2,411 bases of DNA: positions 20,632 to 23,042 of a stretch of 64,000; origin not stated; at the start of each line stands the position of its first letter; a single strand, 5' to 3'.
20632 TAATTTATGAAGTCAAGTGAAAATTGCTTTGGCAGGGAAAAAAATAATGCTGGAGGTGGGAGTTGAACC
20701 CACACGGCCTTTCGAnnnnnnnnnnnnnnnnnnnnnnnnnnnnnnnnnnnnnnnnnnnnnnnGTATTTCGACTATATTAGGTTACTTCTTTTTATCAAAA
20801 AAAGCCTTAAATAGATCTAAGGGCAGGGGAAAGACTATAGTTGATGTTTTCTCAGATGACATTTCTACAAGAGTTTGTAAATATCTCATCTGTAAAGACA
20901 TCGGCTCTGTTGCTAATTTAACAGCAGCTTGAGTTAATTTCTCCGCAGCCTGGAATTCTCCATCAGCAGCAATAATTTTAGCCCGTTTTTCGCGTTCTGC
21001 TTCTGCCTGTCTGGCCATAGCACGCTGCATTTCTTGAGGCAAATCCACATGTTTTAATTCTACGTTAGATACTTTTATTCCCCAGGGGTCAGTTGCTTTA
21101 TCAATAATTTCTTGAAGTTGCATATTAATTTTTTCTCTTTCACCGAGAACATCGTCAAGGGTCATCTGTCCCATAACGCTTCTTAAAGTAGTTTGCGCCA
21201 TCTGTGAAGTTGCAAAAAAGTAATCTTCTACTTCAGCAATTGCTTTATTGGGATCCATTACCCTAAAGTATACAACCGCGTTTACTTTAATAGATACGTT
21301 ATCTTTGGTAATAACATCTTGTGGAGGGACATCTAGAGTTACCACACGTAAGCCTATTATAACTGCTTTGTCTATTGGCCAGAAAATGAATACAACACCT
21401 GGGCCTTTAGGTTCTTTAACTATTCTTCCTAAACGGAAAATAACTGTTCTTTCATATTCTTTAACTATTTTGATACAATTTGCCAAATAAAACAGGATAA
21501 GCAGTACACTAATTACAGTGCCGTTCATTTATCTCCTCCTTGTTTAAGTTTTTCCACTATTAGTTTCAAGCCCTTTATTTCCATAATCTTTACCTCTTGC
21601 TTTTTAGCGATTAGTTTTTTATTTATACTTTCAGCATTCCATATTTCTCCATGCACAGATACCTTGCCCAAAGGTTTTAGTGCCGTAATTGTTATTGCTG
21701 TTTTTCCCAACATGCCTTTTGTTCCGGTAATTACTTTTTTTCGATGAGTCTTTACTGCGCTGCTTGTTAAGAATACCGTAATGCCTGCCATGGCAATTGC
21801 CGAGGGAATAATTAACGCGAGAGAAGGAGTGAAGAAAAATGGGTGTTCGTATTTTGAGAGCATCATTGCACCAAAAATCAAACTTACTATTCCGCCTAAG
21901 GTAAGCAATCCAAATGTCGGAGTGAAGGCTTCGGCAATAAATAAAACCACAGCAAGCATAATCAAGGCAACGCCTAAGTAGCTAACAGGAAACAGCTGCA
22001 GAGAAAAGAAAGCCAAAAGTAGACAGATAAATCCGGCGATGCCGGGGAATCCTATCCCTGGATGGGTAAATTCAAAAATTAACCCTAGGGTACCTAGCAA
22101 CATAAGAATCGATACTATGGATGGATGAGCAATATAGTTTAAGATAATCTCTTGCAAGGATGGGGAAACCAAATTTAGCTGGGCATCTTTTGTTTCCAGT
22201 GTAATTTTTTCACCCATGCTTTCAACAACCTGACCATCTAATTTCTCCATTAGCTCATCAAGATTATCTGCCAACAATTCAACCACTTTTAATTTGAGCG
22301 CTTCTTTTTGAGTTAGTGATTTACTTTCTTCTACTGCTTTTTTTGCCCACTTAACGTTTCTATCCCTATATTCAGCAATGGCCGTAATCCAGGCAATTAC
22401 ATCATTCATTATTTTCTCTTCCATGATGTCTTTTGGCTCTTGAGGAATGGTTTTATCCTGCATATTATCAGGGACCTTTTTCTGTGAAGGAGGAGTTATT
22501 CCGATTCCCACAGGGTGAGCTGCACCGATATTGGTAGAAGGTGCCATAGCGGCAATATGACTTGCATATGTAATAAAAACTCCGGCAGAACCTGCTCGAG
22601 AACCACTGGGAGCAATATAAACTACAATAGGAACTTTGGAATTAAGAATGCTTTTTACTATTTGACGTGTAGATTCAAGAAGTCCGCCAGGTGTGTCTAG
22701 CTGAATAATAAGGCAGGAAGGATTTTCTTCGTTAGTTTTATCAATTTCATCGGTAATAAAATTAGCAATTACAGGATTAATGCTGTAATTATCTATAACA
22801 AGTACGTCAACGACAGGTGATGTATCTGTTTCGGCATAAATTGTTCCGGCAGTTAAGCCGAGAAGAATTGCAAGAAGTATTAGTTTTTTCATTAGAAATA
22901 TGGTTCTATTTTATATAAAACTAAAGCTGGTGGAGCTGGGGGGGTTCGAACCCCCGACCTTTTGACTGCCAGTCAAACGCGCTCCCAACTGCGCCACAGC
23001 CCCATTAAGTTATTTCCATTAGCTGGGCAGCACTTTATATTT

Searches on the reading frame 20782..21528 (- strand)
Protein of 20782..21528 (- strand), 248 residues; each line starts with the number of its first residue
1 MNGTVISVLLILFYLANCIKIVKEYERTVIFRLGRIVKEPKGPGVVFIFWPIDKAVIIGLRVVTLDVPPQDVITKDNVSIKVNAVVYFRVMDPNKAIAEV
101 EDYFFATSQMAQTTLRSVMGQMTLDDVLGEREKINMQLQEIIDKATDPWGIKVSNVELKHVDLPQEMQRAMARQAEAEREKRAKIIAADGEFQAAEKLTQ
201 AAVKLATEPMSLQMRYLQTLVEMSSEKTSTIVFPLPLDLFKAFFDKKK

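Call 59: search_protein_families(library=pfam, proteins=[window:20782-21528:-], max_evalue=0.001)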
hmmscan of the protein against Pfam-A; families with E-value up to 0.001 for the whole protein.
window:20782-21528:- (248 aa): 2 families
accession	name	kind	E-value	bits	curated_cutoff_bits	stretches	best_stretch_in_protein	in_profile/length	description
PF01145.31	Band_7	-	1.2e-40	139.9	23.6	1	20-191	1-175/176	SPFH domain / Band 7 family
PF13421.11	Band_7_1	-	1.5e-05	25.2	24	1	78-176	99-208/211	SPFH domain-Band 7 family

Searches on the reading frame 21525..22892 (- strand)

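Call 59: search_protein_families(library=pfam, proteins=[window:21525-22892:-], max_evalue=0.001)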
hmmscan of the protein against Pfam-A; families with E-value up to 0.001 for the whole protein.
window:21525-22892:- (455 aa): 3 families
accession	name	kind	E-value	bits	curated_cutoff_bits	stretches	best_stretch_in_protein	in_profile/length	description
PF24961.1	NfeD_membrane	-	1.1e-26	93.6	26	1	259-375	2-116/119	NfeD integral membrane domain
PF25145.1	NfeD1b_N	-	1.2e-15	58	40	1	37-219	10-180/189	NfeD1b, N-terminal domain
PF01957.25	NfeD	-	1.1e-14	54.8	29.1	1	393-448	3-57/57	NfeD-like C-terminal, partner-binding domain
